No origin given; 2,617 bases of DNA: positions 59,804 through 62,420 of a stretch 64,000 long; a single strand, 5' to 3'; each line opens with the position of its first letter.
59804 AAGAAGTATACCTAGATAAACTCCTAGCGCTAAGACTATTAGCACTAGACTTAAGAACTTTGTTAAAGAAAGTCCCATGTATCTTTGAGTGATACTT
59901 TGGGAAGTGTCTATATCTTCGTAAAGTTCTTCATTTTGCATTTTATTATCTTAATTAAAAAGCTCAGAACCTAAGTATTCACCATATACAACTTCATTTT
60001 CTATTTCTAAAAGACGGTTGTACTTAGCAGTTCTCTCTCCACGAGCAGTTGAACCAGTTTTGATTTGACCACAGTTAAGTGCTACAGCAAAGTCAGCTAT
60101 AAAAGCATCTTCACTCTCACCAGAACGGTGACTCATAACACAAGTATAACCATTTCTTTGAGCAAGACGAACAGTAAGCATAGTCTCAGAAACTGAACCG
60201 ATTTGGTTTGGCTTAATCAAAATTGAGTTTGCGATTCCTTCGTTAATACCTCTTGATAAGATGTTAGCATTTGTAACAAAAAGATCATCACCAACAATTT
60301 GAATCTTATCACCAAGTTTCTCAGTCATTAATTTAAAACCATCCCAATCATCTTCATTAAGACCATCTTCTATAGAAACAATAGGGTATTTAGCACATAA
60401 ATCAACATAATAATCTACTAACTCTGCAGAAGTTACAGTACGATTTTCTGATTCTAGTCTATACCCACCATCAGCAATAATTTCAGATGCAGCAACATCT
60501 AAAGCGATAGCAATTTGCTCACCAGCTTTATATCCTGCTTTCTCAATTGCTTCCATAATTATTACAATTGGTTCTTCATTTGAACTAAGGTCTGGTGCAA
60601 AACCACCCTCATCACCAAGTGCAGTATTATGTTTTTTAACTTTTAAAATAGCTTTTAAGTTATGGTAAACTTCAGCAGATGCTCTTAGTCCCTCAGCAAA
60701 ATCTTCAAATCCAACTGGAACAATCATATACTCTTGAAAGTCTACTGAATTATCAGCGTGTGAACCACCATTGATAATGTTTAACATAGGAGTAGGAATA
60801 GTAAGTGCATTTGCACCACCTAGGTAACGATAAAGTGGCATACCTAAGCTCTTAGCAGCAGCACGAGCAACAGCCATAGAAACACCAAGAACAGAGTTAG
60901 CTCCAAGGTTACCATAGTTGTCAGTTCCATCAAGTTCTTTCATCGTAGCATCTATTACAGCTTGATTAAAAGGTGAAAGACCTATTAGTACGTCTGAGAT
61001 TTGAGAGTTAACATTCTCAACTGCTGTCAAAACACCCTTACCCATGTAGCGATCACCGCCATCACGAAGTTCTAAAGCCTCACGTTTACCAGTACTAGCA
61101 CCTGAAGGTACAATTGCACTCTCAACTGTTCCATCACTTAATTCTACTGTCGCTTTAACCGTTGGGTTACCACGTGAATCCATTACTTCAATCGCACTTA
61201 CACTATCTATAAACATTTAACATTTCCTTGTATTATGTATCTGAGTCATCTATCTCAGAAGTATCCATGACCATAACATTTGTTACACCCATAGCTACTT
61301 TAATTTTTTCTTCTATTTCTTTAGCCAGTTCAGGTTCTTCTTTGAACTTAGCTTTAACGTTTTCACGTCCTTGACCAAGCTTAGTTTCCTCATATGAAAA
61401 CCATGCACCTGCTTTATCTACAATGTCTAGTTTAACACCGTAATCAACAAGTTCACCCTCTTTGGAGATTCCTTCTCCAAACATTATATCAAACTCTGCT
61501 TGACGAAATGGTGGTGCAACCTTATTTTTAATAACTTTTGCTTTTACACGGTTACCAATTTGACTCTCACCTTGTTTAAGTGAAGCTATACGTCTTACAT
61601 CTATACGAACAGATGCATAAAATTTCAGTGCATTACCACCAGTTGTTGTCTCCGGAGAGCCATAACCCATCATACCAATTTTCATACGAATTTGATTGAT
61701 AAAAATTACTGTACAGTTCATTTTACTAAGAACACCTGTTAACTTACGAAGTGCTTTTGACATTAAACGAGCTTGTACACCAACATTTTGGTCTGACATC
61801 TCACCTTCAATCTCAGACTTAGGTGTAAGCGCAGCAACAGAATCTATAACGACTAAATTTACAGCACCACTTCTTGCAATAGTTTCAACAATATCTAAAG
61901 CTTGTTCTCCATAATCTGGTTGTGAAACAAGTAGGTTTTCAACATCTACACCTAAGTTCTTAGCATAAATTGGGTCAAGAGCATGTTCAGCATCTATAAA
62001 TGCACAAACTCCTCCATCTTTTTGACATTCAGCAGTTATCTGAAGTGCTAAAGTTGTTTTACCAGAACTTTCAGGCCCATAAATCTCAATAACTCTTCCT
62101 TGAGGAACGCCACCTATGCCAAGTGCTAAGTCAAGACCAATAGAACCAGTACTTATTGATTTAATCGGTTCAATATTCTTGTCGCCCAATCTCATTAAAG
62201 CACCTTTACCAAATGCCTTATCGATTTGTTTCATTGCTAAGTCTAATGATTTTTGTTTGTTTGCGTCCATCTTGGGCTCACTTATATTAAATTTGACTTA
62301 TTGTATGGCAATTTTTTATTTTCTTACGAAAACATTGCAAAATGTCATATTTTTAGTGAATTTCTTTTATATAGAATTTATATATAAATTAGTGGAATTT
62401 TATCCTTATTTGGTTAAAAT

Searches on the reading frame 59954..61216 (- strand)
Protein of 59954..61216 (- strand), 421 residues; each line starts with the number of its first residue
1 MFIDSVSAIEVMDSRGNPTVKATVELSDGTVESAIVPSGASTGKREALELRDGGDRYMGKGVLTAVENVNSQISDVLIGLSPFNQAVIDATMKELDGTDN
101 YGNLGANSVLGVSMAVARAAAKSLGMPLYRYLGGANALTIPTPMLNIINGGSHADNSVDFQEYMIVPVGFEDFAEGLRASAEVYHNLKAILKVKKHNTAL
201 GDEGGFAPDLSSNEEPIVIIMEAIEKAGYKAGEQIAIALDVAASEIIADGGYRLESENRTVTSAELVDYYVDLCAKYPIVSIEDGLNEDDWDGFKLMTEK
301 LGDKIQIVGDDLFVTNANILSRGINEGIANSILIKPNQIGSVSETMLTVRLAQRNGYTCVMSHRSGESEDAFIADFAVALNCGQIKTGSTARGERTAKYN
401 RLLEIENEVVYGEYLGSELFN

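Call 61: search_protein_families(library=pfam, proteins=[window:59954-61216:-], max_evalue=0.001)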
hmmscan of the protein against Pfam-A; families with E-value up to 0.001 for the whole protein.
window:59954-61216:- (421 aa): 2 families
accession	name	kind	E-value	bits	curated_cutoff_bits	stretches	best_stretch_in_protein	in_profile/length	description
PF00113.28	Enolase_C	-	1.6e-117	392.5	21.5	1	139-410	3-282/296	Enolase, C-terminal TIM barrel domain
PF03952.21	Enolase_N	-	7e-54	182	35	1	3-132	1-131/131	Enolase, N-terminal domain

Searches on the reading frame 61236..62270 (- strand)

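Call 61: search_protein_families(library=pfam, proteins=[window:61236-62270:-], max_evalue=0.001)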
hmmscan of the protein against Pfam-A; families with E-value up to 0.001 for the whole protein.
window:61236-62270:- (345 aa): 7 families
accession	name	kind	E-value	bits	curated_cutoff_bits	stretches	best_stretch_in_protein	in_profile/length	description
PF00154.27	RecA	-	5.9e-138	459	27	1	7-269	1-262/262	recA bacterial DNA recombination protein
PF21096.2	RecA_C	-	3.1e-24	85.3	27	1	272-327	1-56/57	RecA C-terminal domain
PF06745.19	ATPase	-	7.2e-12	45.6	26.6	1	40-197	2-167/231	KaiC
PF08423.17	Rad51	-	3.6e-11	43.2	22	1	38-227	7-211/244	Rad51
PF13481.12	AAA_25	-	2.2e-05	24.6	27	0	55-152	30-159/195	AAA domain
PF13479.12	AAA_24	-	0.00026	21.3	27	1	60-150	4-78/195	AAA domain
PF01637.24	ATPase_2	-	0.00041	20.7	33.2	1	59-100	21-62/225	ATPase domain predominantly from Archaea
